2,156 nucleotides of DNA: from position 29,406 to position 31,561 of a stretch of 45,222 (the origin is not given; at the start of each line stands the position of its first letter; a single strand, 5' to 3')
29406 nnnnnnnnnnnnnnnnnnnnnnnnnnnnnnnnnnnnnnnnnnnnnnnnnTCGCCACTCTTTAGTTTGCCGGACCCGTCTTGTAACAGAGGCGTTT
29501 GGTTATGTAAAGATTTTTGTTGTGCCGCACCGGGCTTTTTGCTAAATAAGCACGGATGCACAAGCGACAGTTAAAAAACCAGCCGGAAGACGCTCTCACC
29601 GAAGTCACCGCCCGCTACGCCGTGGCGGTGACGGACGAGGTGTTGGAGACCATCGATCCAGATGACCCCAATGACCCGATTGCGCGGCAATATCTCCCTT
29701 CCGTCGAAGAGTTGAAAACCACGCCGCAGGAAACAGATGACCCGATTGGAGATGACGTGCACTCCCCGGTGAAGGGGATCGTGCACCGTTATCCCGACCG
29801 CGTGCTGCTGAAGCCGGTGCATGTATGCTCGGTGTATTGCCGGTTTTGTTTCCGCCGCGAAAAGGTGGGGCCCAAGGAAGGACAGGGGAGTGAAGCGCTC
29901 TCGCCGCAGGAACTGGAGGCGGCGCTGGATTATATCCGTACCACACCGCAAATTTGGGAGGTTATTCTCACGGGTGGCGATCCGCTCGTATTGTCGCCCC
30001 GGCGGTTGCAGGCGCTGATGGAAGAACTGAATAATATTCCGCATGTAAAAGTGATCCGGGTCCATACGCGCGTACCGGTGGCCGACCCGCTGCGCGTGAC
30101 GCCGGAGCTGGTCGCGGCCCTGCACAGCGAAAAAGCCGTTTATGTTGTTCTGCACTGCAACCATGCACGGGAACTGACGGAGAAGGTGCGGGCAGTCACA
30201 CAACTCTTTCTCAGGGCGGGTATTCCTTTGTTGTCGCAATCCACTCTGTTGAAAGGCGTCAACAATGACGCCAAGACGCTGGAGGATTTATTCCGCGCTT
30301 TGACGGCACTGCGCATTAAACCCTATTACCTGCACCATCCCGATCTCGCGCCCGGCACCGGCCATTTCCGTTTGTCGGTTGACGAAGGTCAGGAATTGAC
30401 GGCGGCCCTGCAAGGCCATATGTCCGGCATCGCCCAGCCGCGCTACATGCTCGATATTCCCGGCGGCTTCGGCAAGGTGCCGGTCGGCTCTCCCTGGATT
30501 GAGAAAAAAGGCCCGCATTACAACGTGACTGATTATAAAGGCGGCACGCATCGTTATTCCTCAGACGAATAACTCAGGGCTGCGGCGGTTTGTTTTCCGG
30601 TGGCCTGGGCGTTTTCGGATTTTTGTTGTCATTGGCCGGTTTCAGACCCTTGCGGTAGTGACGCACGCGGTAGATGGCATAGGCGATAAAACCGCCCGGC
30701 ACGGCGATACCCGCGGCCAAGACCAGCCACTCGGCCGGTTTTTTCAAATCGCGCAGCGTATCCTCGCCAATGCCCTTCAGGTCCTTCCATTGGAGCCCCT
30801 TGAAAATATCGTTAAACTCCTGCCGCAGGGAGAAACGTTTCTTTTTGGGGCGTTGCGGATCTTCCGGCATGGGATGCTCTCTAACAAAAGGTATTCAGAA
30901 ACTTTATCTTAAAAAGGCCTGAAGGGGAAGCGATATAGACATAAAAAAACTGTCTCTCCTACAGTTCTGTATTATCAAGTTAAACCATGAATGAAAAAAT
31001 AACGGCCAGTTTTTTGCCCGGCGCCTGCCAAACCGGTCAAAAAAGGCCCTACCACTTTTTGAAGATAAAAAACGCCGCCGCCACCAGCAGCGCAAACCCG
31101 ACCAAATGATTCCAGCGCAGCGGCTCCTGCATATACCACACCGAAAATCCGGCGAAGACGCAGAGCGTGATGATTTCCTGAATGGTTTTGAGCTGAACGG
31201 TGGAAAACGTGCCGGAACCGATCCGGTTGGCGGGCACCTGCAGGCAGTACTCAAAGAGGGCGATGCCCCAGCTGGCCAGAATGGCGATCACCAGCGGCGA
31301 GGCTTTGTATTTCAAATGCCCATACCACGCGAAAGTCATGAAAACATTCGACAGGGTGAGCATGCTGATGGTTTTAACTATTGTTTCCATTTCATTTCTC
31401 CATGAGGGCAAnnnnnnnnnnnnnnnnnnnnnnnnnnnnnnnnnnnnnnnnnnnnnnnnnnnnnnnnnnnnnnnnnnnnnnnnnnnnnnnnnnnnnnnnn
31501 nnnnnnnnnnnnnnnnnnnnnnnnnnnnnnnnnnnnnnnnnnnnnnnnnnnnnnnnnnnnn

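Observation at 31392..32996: EpmA (EF-P beta-lysine ligase) fused to a C-terminal ankyrin-repeat domain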

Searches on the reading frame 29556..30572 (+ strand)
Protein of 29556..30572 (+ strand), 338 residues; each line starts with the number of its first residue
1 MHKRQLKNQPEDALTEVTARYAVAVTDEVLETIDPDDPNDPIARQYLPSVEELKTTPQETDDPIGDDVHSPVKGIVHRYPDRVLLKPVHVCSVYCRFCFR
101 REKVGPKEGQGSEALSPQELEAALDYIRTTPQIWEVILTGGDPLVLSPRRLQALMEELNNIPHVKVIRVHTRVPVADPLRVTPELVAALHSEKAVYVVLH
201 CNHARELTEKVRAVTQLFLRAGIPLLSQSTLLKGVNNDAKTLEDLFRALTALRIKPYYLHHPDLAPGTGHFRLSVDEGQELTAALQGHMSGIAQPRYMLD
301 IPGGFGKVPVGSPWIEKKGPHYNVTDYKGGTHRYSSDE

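Call 3: search_protein_families(library=pfam, proteins=[window:29556-30572:+], max_evalue=0.01)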
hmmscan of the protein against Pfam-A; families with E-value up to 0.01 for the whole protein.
window:29556-30572:+ (338 aa): 3 families
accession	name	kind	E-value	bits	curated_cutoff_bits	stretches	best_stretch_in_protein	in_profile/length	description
PF04055.27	Radical_SAM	-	9.3e-11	42.6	29.5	1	87-238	3-157/166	Radical SAM superfamily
PF12544.13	LAM_C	-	3.9e-05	24.2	26.7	1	284-315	3-34/127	Lysine-2,3-aminomutase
PF13353.11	Fer4_12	-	0.00025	21.8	22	1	88-160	12-79/137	4Fe-4S single cluster domain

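Call 4: search_protein_families(library=ncbifam, proteins=[window:29556-30572:+], max_evalue=0.01)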
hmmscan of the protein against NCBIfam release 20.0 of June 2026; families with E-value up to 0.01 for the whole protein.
window:29556-30572:+ (338 aa): 12 families
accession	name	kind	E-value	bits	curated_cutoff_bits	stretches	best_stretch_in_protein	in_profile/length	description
TIGR03822.1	AblA_like_2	hypoth_equivalog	1.6e-148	494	396.25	1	9-315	16-320/321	lysine-2,3-aminomutase-like protein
TIGR03820.1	lys_2_3_AblA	equivalog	1.5e-90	303.9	525.4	1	6-315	32-338/417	lysine 2,3-aminomutase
TIGR04368.1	Glu_2_3_NH3_mut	equivalog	5.1e-81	272.3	650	1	6-315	78-382/404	glutamate 2,3-aminomutase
TIGR04468.1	arg_2_3_am_muta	equivalog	1.9e-80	270.5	600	1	6-330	25-347/351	arginine 2,3-aminomutase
TIGR00238.1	TIGR00238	subfamily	1.2e-78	264.4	199.2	1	16-303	48-331/331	KamA family radical SAM protein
TIGR03821.1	EFP_modif_epmB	equivalog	7.8e-73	245.2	369.3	1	11-309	26-320/321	EF-P beta-lysylation protein EpmB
TIGR02666.1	moaA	equivalog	7.3e-05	21.9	284.05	1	90-169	19-96/336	GTP 3',8-cyclase MoaA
NF041298.1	rSAM_mat_DynA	equivalog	0.0015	17.6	450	1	84-147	4-66/356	dynobactin maturation radical SAM/SPASM protein DynA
NF041718.1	rSAM_phane_AMC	equivalog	0.0024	16.9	425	1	78-168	3-89/362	cyclophane-forming radical SAM peptide maturase AmcB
TIGR02495.1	NrdG2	equivalog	0.0028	17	131.15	1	91-162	26-90/193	anaerobic ribonucleoside-triphosphate reductase activating protein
NF038283.1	viperin_w_prok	equivalog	0.003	16.8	180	1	89-158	10-79/281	viperin family antiviral radical SAM protein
NF006067.1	PRK08208.1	equivalog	0.0099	14.9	380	0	90-194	44-149/427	STM4012 family radical SAM protein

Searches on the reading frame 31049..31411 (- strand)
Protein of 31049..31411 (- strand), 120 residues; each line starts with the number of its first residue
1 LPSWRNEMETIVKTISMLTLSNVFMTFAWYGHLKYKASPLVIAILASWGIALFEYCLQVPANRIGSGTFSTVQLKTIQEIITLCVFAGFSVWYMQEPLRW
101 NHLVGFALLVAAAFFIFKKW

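Call 3: search_protein_families(library=pfam, proteins=[window:31049-31411:-], max_evalue=0.01)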
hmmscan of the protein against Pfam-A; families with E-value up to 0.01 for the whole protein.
window:31049-31411:- (120 aa): 1 family
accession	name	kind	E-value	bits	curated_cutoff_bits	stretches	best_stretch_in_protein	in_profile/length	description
PF04342.18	DMT_6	-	3.7e-48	162.6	25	1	14-117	1-104/104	Putative member of DMT superfamily (DUF486)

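Call 4: search_protein_families(library=ncbifam, proteins=[window:31049-31411:-], max_evalue=0.01)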
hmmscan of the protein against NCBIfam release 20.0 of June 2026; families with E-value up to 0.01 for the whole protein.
window:31049-31411:- (120 aa): 0 families
